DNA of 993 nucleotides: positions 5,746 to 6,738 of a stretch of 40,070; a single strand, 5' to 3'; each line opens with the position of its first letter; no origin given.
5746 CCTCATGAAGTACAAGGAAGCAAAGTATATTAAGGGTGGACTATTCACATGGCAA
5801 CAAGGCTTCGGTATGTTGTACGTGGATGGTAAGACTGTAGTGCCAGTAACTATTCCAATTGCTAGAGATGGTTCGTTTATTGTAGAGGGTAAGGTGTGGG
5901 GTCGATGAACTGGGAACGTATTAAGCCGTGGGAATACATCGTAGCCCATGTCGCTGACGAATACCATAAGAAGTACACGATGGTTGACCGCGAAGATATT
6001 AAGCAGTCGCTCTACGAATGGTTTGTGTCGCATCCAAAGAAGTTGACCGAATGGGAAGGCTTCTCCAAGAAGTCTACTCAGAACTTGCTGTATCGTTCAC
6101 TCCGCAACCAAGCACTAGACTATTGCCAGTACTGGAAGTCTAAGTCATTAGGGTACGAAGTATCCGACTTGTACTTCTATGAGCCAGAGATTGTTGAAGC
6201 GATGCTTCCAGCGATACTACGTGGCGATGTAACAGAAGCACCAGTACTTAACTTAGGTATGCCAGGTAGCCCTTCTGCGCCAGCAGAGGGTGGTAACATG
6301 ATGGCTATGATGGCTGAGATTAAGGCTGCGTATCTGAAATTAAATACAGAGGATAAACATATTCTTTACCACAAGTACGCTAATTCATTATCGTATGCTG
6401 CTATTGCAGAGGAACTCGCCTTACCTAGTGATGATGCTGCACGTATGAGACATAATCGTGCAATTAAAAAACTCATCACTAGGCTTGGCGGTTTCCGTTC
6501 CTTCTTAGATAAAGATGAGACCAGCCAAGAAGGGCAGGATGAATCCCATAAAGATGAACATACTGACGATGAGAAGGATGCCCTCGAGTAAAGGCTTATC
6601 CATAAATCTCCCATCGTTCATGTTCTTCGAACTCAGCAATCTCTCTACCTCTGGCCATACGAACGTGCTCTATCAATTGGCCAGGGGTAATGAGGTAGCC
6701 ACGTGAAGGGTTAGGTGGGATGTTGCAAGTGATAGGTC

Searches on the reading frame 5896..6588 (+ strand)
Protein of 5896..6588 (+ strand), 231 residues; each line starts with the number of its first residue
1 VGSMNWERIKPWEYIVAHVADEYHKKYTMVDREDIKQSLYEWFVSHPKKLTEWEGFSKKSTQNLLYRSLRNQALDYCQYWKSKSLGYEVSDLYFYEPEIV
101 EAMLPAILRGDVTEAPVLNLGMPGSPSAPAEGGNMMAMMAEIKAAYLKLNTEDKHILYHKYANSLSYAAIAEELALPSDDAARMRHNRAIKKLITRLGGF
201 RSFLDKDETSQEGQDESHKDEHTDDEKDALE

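Call 22: search_protein_families(library=pfam, proteins=[window:5896-6588:+], max_evalue=0.01)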
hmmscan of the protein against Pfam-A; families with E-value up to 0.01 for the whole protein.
window:5896-6588:+ (231 aa): 2 families
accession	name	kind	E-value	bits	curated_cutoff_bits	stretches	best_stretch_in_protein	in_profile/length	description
PF22980.2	Myb_DNA-bind_8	-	0.00063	19.4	27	1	167-192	22-47/50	Myb-like DNA-binding domain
PF08281.18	Sigma70_r4_2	-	0.00087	19.3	25.7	1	142-193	4-54/54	Sigma-70, region 4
